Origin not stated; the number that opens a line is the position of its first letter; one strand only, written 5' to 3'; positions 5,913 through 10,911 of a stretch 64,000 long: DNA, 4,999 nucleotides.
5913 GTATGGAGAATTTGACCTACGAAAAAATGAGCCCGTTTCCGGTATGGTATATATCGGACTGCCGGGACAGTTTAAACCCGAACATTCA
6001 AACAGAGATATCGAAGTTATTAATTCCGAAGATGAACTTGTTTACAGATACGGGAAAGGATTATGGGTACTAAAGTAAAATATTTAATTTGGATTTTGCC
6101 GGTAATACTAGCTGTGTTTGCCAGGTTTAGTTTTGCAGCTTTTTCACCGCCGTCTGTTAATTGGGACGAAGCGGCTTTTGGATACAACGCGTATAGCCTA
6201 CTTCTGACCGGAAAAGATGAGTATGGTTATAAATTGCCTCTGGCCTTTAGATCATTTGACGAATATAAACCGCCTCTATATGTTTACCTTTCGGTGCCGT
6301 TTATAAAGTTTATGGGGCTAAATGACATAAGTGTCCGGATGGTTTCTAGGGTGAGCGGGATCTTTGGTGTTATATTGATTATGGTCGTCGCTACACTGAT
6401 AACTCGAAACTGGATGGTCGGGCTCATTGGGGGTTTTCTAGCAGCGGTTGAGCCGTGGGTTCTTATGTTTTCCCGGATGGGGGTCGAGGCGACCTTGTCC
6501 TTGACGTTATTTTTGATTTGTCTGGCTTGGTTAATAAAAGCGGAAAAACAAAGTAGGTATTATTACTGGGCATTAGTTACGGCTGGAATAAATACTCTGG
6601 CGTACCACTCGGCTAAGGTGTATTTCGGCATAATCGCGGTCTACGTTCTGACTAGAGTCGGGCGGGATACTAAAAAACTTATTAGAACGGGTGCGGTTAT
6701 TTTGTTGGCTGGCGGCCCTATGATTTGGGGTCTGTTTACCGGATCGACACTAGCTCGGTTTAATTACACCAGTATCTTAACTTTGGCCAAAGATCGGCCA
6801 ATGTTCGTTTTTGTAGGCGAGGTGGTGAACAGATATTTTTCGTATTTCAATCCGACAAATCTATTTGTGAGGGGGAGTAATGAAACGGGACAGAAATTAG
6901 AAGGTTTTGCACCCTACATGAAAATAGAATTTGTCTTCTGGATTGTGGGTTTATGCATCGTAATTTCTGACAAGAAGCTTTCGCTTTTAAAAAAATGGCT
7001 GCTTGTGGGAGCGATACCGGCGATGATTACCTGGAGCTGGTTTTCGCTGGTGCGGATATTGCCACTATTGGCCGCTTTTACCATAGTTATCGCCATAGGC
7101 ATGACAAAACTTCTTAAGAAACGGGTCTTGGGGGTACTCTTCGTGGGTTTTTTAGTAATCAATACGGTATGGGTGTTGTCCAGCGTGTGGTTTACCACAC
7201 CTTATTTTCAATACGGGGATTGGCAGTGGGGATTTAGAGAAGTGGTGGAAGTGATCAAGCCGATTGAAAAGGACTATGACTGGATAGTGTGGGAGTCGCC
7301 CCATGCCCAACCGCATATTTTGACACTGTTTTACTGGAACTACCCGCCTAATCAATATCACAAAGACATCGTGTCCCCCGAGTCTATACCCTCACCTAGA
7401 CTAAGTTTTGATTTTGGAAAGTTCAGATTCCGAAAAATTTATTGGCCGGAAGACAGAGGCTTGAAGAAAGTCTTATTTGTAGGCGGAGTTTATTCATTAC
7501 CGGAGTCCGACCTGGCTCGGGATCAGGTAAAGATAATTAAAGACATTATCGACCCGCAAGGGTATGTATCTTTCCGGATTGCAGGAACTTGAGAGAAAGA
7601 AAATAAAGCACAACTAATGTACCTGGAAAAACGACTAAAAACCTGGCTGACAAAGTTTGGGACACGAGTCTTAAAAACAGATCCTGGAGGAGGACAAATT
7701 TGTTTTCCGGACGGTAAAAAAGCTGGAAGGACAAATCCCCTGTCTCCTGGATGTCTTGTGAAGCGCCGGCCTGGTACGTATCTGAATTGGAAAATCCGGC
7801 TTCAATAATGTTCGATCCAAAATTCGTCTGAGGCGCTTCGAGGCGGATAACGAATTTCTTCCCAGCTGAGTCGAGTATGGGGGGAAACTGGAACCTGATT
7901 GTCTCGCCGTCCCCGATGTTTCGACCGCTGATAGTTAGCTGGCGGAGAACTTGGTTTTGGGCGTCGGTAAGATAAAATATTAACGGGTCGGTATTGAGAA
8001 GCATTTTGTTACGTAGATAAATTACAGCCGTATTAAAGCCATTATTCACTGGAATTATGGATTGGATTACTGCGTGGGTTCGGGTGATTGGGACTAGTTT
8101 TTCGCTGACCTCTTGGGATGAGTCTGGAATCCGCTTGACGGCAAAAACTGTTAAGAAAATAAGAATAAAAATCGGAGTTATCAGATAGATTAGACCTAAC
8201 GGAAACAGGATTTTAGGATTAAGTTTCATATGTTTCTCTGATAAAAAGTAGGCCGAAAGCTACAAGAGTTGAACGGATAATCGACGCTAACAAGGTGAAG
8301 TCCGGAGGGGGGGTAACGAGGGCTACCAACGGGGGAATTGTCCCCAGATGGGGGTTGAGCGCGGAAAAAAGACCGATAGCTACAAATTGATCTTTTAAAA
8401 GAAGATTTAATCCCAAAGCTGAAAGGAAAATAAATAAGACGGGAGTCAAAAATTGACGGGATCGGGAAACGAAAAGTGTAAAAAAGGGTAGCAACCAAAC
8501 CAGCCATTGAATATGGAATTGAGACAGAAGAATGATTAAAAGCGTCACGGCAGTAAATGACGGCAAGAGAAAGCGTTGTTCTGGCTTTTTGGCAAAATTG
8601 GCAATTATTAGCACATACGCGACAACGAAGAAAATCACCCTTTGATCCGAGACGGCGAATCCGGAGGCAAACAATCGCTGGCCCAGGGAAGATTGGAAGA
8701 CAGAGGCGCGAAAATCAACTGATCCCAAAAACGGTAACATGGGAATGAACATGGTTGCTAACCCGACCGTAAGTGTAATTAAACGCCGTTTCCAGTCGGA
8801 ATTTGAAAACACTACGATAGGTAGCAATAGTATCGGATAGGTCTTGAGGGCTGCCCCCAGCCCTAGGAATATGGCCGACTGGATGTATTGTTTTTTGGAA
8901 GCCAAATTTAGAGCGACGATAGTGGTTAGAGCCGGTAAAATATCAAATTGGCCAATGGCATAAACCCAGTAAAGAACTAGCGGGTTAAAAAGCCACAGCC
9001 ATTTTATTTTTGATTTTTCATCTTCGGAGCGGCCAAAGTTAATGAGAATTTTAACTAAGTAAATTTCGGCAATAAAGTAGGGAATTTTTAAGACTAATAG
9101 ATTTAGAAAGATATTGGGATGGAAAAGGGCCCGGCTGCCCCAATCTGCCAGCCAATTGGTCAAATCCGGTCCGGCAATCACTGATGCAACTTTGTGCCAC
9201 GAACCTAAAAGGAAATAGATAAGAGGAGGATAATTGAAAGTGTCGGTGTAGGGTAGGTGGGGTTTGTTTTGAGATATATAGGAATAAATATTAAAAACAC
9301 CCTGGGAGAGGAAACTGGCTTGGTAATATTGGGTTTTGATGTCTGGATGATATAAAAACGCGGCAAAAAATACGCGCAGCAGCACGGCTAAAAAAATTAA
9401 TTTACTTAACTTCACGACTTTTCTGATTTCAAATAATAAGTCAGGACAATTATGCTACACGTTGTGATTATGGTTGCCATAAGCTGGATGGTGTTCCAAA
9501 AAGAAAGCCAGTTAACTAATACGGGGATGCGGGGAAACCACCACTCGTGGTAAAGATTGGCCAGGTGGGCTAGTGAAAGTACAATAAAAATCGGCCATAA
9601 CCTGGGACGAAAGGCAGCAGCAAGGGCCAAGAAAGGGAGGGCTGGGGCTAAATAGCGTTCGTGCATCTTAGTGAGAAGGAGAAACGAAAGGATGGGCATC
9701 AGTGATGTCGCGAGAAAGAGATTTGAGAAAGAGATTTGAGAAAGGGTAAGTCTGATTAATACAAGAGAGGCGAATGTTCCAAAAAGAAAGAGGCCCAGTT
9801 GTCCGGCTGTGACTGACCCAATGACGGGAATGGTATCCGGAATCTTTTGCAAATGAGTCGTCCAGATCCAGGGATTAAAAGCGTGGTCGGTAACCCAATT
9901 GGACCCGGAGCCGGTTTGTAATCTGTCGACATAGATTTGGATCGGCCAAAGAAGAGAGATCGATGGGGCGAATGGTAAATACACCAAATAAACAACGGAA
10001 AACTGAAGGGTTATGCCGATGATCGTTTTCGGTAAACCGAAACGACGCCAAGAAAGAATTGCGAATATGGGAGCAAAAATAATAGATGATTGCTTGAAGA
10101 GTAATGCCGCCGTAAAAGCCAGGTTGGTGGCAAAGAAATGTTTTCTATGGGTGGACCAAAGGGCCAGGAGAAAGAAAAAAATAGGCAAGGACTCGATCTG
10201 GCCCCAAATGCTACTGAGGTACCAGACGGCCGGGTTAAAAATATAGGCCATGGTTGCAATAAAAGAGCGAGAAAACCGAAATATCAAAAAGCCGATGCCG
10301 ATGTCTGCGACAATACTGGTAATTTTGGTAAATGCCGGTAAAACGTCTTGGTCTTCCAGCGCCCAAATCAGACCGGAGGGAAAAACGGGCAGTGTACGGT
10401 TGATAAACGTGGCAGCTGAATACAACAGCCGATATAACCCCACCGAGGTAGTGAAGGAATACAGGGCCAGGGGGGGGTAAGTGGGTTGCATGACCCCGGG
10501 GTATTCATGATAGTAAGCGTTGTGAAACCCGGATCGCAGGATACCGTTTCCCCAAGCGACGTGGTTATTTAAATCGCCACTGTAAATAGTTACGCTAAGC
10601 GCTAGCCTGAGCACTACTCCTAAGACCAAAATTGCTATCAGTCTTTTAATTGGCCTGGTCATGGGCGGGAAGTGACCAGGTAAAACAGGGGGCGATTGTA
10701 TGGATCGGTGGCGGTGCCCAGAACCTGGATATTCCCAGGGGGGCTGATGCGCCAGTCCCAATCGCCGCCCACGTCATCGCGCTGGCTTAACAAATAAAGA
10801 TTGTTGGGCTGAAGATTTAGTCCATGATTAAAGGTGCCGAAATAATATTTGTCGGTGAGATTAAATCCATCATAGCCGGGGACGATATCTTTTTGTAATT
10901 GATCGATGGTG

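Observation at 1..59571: About 58 kb envelope-glycosylation super-cluster built on lipid-linked sugar donors plus GT-C transferases, with a complete dTDP-rhamnose pathway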

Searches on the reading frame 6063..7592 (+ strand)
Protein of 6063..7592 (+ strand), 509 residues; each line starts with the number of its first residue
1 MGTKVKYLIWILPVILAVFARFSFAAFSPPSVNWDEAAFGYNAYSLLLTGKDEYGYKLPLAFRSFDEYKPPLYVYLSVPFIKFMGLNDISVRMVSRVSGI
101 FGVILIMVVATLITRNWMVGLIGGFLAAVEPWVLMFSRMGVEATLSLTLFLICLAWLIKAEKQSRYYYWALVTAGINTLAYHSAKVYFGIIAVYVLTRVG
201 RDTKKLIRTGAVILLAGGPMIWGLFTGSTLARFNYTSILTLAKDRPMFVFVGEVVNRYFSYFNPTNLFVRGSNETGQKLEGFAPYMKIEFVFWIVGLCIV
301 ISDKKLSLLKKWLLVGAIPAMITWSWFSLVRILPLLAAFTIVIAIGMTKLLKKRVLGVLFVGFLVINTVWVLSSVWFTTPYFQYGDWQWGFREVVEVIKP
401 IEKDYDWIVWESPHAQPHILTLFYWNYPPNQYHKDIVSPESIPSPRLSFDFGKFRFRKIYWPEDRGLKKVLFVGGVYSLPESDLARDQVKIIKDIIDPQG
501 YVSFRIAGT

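Call 5: search_protein_families(library=pfam, proteins=[window:6063-7592:+], max_evalue=0.01)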
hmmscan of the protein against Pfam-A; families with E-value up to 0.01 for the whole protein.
window:6063-7592:+ (509 aa): 1 family
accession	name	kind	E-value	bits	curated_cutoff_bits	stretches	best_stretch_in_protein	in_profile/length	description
PF13231.12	PMT_2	-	6.7e-09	36.6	26.1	1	69-215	2-152/160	Dolichyl-phosphate-mannose-protein mannosyltransferase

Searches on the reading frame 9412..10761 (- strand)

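Call 5: search_protein_families(library=pfam, proteins=[window:9412-10761:-], max_evalue=0.01)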
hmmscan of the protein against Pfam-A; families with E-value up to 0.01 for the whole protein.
window:9412-10761:- (449 aa): 0 families

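Call 28: search_protein_families(library=pfam, proteins=[window:9412-10650:-], max_evalue=10)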
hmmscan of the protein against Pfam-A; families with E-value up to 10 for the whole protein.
window:9412-10650:- (412 aa): 1 family
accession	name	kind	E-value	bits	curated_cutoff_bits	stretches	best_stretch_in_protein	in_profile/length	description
PF11666.13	DUF2933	-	4.4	7.9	21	1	317-345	3-30/52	Protein of unknown function (DUF2933)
